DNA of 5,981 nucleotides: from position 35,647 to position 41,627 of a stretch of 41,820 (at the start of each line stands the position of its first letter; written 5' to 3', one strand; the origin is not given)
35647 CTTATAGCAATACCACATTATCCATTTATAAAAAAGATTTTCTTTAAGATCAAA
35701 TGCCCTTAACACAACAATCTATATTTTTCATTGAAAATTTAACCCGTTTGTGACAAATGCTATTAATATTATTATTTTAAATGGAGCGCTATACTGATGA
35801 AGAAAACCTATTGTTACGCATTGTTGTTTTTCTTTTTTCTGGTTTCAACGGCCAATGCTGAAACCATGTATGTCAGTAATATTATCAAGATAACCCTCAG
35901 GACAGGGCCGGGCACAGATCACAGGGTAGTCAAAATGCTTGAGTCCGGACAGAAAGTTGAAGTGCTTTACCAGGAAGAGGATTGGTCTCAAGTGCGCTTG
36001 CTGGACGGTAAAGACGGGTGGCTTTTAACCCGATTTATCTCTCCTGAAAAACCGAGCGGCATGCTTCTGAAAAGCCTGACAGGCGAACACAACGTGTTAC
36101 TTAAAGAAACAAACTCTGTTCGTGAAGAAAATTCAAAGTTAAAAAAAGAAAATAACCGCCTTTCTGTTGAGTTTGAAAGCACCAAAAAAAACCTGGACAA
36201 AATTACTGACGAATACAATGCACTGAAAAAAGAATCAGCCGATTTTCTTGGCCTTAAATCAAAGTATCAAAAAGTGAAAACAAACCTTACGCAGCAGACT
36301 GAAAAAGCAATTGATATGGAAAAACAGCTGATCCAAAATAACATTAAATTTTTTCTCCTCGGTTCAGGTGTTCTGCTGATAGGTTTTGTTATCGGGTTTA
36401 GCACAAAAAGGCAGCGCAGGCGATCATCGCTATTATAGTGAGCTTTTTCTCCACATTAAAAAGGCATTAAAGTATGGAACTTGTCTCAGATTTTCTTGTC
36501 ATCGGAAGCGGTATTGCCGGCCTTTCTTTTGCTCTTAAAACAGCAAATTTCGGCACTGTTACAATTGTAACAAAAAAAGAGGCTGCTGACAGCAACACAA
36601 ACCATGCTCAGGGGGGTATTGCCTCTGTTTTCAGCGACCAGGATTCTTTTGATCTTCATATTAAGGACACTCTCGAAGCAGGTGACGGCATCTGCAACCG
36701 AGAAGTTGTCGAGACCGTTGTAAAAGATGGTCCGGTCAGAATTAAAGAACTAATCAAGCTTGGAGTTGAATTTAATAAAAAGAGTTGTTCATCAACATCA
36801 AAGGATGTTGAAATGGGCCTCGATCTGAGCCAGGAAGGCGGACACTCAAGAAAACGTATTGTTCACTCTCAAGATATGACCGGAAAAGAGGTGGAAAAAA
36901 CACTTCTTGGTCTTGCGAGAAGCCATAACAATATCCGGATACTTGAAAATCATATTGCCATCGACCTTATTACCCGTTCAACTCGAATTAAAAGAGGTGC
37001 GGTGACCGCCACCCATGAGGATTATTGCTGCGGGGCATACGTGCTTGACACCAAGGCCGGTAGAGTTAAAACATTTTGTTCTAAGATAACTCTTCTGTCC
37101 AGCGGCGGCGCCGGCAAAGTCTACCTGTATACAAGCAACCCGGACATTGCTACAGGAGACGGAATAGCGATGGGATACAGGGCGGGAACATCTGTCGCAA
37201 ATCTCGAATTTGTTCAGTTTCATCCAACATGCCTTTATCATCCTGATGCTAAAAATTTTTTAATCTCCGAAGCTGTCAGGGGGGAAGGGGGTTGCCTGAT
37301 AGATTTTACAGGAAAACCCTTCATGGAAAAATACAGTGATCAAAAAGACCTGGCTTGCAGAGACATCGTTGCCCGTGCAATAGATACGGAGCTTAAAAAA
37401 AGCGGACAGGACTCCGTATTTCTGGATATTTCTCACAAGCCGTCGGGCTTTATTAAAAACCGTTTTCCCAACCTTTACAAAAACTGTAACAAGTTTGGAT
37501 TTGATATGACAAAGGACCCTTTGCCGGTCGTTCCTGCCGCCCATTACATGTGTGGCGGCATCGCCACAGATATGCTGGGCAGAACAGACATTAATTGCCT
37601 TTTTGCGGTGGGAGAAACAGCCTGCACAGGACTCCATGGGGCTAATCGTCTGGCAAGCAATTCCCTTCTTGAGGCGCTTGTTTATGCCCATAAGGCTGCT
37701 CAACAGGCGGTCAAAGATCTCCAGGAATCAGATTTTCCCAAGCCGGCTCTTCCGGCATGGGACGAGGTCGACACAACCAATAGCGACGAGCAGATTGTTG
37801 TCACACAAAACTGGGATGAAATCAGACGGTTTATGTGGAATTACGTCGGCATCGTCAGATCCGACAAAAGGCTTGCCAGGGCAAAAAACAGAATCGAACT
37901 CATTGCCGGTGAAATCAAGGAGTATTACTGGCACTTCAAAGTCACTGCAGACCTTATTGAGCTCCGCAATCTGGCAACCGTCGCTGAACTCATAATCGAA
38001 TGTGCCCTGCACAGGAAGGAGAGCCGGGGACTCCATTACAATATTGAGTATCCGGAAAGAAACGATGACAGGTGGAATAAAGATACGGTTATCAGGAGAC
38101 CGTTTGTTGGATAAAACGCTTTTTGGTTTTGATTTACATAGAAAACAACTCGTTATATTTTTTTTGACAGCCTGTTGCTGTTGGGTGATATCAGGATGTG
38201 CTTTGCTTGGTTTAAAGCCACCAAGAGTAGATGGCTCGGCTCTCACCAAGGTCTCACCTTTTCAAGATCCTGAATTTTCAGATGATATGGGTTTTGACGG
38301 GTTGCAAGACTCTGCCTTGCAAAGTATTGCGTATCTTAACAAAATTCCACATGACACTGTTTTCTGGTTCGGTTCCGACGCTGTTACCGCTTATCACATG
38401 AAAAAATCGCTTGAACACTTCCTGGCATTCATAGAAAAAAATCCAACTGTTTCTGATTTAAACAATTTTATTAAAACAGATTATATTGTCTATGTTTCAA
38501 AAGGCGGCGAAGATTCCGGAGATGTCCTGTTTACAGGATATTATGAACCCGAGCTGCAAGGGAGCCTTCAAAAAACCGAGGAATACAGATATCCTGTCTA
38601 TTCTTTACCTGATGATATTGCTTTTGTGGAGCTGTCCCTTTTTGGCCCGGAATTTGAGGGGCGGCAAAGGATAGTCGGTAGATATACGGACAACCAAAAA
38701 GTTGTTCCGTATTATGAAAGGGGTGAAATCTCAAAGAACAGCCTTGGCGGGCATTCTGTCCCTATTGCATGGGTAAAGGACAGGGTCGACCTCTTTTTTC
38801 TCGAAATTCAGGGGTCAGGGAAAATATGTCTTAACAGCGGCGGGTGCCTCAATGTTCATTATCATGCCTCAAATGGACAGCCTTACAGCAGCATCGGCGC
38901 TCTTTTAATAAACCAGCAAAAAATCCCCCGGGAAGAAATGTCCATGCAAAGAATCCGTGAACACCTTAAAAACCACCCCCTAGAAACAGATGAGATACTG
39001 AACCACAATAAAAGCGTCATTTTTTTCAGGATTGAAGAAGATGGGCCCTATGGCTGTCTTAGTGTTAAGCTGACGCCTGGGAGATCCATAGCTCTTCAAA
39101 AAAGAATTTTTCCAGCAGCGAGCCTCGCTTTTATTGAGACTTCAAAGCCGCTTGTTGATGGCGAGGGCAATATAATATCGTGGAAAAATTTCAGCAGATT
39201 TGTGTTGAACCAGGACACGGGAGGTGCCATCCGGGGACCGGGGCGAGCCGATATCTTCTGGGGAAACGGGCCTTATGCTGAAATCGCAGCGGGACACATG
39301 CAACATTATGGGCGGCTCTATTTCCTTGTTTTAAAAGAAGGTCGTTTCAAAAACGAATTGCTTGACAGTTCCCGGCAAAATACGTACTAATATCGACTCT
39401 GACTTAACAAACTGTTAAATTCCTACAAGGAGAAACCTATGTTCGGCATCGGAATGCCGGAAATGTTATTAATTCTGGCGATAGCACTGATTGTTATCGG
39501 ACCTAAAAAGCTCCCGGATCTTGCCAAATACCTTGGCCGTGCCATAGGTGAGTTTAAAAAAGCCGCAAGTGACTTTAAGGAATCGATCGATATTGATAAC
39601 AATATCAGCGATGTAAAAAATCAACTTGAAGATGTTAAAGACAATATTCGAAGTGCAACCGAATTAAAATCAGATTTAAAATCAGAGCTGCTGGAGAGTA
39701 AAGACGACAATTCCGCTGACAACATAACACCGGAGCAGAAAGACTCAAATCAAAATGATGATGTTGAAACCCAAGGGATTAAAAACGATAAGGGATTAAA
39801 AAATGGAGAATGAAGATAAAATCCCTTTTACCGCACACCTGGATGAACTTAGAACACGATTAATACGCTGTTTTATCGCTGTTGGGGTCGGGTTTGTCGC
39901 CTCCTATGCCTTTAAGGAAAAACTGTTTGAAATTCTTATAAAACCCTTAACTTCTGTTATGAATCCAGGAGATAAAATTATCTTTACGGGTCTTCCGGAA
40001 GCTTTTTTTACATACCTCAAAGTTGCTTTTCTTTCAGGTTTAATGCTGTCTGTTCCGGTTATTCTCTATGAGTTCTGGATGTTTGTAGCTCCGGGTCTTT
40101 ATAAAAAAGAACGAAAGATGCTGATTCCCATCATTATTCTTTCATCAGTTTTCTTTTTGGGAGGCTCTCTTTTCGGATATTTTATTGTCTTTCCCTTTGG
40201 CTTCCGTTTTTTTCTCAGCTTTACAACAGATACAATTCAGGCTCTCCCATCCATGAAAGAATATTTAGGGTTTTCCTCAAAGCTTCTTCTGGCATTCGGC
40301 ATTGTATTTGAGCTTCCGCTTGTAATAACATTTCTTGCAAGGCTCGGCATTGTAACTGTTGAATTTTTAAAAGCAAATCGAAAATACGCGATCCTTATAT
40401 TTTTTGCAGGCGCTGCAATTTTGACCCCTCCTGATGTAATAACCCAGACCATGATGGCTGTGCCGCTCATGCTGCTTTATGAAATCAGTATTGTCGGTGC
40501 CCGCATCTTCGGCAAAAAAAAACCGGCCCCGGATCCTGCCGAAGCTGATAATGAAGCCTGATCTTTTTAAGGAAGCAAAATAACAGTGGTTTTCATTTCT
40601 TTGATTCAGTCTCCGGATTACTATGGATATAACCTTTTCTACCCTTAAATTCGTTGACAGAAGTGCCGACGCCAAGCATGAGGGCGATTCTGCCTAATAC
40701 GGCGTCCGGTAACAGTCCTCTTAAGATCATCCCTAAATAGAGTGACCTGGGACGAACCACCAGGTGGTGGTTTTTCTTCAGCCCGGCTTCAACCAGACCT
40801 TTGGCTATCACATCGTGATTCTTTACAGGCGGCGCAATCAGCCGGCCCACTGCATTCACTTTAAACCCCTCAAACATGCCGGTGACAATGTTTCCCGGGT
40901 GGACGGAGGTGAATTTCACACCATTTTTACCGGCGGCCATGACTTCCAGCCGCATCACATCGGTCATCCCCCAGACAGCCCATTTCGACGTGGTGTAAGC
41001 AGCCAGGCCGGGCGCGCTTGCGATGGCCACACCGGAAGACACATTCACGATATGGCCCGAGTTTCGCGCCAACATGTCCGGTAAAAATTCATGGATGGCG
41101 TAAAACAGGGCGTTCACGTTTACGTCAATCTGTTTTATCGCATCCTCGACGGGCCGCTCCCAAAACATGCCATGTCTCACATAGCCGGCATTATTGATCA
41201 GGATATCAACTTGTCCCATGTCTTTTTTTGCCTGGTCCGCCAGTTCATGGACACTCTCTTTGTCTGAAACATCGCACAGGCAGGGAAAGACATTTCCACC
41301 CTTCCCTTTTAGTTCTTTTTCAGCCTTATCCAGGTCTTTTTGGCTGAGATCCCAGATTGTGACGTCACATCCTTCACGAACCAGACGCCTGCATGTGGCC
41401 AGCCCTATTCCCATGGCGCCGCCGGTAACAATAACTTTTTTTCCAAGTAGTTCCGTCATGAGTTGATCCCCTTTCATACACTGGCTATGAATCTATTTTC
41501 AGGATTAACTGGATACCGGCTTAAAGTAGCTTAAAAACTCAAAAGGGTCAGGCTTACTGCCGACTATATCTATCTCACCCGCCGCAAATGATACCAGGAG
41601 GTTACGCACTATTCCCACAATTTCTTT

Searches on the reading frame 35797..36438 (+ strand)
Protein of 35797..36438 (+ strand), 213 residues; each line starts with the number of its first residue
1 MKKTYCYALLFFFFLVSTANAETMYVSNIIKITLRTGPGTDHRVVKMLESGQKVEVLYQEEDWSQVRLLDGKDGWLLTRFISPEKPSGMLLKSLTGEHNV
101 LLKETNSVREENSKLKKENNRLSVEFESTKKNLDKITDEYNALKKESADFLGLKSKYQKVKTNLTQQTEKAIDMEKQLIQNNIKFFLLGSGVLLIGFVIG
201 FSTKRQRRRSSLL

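Call 53: search_protein_families(library=pfam, proteins=[window:35797-36438:+])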
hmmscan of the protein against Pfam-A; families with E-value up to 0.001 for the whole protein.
window:35797-36438:+ (213 aa): 4 families
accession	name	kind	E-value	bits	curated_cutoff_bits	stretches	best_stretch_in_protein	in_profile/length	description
PF08239.17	SH3_3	-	7.9e-13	48.8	27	1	34-82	5-54/54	Bacterial SH3 domain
PF06347.19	SH3_4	-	3.8e-06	27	24.1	1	34-77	7-50/56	Bacterial SH3 domain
PF24319.2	DUF7491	-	0.00087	19.9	30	1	96-148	35-87/90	Coiled-coil region of unknown function (DUF7491)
PF18348.7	SH3_16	-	0.00092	19.4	25.8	0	34-77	1-45/49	Bacterial dipeptidyl-peptidase Sh3 domain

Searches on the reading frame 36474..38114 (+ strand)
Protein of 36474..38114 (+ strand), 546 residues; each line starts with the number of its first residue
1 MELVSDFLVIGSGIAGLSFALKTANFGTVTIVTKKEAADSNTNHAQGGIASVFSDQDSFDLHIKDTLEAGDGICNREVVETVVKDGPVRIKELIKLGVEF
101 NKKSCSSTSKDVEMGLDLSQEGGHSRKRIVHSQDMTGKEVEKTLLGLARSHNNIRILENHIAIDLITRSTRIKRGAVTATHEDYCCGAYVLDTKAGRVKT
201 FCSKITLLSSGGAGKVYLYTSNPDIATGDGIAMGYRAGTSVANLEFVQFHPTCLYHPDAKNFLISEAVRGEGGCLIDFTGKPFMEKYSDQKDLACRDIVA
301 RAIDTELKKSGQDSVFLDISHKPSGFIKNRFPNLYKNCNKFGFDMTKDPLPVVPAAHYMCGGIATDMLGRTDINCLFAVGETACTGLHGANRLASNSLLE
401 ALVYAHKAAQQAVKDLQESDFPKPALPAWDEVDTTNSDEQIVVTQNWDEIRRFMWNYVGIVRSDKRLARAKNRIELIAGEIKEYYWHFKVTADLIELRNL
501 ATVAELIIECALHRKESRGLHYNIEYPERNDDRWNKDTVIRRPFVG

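Call 53: search_protein_families(library=pfam, proteins=[window:36474-38114:+])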
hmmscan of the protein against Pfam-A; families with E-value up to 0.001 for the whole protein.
window:36474-38114:+ (546 aa): 4 families
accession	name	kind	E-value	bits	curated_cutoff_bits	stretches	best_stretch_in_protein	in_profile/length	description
PF00890.30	FAD_binding_2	-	8.8e-86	289.1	20.4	1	6-398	1-414/414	FAD binding domain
PF02910.25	Succ_DH_flav_C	-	4.9e-19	69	20.8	1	448-540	2-100/130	Fumarate reductase flavoprotein C-term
PF01266.30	DAO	-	2.4e-05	24.4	27.9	1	6-57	1-55/353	FAD dependent oxidoreductase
PF07992.20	Pyr_redox_2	-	0.0005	20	26.1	0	6-41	2-33/291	Pyridine nucleotide-disulphide oxidoreductase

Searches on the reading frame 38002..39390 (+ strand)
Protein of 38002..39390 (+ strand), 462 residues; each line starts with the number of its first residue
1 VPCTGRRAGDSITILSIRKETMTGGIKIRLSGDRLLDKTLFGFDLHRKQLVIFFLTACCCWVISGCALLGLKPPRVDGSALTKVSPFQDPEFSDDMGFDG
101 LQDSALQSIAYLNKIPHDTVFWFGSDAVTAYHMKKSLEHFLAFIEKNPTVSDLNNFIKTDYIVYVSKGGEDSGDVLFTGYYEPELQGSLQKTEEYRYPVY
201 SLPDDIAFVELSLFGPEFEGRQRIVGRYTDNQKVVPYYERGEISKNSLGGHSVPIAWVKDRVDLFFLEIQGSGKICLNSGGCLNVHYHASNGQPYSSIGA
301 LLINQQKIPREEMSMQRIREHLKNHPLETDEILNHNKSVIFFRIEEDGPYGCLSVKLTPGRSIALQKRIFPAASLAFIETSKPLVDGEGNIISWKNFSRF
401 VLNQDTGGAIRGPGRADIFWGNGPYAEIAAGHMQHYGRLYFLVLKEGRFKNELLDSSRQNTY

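Call 53: search_protein_families(library=pfam, proteins=[window:38002-39390:+])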
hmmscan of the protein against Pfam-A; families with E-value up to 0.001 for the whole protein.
window:38002-39390:+ (462 aa): 2 families
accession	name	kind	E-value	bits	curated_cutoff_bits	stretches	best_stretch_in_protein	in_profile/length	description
PF03562.22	MltA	-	8.5e-55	185.6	24.3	1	176-343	1-163/163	MltA specific insert domain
PF06725.17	3D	-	2.3e-16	60.2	23.8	1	361-442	1-71/72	3D domain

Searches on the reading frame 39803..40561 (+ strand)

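Call 53: search_protein_families(library=pfam, proteins=[window:39803-40561:+])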
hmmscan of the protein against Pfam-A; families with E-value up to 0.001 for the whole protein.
window:39803-40561:+ (252 aa): 1 family
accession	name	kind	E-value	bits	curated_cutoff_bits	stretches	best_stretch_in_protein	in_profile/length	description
PF00902.23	TatC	-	3.8e-75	252.7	25.1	1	12-221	2-208/208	Sec-independent protein translocase protein (TatC)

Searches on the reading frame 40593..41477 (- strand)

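Call 53: search_protein_families(library=pfam, proteins=[window:40593-41477:-])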
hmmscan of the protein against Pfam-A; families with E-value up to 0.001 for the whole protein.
window:40593-41477:- (294 aa): 4 families
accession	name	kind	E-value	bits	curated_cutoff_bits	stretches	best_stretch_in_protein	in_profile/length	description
PF00106.31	adh_short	-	4.2e-51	173.6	26.6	1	13-203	1-188/195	short chain dehydrogenase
PF13561.12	adh_short_C2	-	1.5e-34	120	27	1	21-206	3-185/236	Enoyl-(Acyl carrier protein) reductase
PF08659.16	KR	-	5.9e-15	56.1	22.6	1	15-163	3-151/180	KR domain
PF01370.27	Epimerase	-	7.9e-05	22.6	20.9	1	15-122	1-97/240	NAD dependent epimerase/dehydratase family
